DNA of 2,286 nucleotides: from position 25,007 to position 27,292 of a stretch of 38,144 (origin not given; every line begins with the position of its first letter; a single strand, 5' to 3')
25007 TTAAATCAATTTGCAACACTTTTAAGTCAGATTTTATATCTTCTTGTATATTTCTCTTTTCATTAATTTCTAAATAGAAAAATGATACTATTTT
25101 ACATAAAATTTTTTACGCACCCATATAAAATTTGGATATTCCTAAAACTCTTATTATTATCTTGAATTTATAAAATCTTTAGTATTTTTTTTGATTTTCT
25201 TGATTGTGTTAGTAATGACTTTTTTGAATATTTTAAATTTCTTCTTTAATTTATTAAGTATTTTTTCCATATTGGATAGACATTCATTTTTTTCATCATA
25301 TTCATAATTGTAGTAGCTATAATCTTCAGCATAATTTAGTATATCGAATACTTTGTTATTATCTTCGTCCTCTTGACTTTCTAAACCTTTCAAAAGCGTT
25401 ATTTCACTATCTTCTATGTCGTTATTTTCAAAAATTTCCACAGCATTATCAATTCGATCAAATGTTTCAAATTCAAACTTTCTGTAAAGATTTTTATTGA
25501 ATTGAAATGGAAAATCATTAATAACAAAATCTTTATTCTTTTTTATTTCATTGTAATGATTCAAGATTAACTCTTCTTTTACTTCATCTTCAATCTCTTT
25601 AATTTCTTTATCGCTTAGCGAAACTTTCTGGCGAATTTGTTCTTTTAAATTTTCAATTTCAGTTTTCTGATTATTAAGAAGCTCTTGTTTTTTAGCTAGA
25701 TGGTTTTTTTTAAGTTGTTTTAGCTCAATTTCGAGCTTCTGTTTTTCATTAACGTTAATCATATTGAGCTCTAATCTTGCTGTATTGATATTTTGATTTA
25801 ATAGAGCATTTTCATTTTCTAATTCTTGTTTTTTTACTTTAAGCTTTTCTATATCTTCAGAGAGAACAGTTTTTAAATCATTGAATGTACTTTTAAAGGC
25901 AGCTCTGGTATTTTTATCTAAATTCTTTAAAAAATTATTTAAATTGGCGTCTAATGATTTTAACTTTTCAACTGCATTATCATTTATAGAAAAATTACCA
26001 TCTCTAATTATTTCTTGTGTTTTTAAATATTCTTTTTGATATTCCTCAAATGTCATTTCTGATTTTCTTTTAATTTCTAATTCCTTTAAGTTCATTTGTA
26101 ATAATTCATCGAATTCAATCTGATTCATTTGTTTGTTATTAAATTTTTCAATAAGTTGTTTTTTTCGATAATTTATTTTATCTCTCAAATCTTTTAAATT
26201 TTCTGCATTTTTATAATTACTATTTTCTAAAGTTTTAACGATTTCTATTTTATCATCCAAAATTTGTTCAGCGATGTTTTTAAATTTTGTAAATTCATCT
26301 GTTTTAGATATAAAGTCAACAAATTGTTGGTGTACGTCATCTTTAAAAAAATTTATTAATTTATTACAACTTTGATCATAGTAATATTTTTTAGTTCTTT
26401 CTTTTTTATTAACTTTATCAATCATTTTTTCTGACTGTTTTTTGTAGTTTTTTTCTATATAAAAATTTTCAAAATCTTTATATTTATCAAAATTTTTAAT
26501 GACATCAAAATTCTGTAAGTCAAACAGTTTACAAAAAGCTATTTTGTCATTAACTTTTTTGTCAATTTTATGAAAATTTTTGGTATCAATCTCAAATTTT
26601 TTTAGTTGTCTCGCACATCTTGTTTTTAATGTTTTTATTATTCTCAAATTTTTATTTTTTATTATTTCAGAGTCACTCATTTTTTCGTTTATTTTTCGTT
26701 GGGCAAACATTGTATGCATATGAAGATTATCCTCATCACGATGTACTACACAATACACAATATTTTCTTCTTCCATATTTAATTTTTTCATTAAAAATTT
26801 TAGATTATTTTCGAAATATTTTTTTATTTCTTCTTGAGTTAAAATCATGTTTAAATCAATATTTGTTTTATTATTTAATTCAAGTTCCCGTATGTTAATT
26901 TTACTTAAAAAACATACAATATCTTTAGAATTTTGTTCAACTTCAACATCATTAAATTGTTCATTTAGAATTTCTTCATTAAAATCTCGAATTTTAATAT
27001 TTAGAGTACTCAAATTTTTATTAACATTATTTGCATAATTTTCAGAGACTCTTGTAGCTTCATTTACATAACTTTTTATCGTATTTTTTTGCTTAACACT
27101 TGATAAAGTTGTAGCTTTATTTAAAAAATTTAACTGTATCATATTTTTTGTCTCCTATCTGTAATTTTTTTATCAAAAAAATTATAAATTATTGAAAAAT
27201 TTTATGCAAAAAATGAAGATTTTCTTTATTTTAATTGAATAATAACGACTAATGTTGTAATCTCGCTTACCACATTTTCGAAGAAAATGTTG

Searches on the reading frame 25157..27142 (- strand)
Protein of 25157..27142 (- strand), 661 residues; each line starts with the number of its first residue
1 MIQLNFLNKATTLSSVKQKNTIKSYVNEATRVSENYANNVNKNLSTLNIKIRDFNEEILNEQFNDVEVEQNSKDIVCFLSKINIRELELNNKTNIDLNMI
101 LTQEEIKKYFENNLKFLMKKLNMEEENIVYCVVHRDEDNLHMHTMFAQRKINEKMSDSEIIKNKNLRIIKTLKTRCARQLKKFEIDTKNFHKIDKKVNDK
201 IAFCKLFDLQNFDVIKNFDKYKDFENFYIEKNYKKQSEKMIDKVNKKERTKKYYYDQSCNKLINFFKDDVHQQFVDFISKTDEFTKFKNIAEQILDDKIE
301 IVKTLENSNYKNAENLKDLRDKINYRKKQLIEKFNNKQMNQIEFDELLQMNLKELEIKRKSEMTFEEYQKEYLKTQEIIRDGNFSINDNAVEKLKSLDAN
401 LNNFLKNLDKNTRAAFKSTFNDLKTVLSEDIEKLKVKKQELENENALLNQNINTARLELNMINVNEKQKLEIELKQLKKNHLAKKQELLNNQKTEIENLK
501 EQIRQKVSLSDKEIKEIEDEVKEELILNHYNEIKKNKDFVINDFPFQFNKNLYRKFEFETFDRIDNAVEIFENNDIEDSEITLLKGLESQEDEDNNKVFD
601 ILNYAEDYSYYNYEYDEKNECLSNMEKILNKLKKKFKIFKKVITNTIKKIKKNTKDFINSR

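Call 12: search_protein_families(library=pfam, proteins=[window:25157-27142:-], max_evalue=0.01)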
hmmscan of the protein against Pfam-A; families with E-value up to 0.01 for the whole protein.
window:25157-27142:- (661 aa): 1 family
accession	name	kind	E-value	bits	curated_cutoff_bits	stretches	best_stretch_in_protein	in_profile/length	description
PF01076.25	Mob_Pre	-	2.9e-07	30.9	25.5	1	16-171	12-164/196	Plasmid recombination enzyme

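Call 56: search_protein_families(library=ncbifam, proteins=[window:25157-27142:-], max_evalue=0.001)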
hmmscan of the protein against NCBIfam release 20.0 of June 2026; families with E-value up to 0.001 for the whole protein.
window:25157-27142:- (661 aa): 1 family
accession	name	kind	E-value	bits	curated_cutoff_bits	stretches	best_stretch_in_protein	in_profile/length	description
NF041497.1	MobV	equivalog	7.5e-09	35.9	100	1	17-186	12-177/187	MobV family relaxase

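Call 62: find_encoding_contigs(protein=window:25157-27142:-, flank=6000, max_places=10)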
Protein window:25157-27142:- (661 aa): 18 contigs read that carry it; 10 places shown.
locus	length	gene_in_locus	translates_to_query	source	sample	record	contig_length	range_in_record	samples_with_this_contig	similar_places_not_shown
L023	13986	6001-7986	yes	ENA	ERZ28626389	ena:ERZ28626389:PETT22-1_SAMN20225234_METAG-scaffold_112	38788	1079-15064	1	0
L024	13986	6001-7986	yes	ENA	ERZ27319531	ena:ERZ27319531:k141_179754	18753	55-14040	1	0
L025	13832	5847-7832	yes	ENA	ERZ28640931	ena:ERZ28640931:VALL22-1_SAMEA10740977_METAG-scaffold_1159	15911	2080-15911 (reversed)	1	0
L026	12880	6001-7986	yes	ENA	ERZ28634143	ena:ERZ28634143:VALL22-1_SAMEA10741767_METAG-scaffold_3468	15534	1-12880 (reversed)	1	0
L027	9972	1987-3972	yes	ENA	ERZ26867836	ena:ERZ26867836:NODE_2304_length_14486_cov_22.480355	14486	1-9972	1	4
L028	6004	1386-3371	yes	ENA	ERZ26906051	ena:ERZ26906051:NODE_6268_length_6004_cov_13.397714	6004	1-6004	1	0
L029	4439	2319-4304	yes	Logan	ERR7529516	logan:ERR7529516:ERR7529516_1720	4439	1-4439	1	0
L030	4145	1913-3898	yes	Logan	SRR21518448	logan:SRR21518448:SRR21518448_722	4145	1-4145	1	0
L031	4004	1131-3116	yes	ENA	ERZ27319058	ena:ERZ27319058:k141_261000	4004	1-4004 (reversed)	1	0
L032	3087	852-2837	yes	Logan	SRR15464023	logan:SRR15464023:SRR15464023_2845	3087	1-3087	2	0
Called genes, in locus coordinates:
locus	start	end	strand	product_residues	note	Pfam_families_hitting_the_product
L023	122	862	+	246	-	PF00142:Fer4_NifH (faint), PF01656:CbiA, PF02374:ArsA_ATPase, PF06564:CBP_BcsQ, PF09140:MipZ (weak), PF10609:ParA, PF13614:AAA_31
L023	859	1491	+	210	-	-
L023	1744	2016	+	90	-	-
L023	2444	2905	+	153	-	PF08011:PDDEXK_9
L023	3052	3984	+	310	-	PF03601:Cons_hypoth698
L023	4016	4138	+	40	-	-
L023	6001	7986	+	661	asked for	PF01076:Mob_Pre (weak)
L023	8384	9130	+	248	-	PF08220:HTH_DeoR, PF08279:HTH_11 (weak), PF00455:DeoRC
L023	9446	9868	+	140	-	PF02502:LacAB_rpiB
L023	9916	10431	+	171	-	PF02502:LacAB_rpiB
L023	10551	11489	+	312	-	PF00294:PfkB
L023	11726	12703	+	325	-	PF01791:DeoC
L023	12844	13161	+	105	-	PF02255:PTS_IIA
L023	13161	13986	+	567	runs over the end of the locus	PF02378:PTS_EIIC, PF02302:PTS_IIB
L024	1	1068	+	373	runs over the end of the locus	?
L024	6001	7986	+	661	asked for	PF01076:Mob_Pre (weak)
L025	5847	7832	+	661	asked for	PF01076:Mob_Pre (weak)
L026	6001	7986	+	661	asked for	PF01076:Mob_Pre (weak)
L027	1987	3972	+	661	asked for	PF01076:Mob_Pre (weak)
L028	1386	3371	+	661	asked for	PF01076:Mob_Pre (weak)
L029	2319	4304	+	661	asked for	PF01076:Mob_Pre (weak)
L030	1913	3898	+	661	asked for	PF01076:Mob_Pre (weak)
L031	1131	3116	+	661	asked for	PF01076:Mob_Pre (weak)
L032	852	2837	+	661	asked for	PF01076:Mob_Pre (weak)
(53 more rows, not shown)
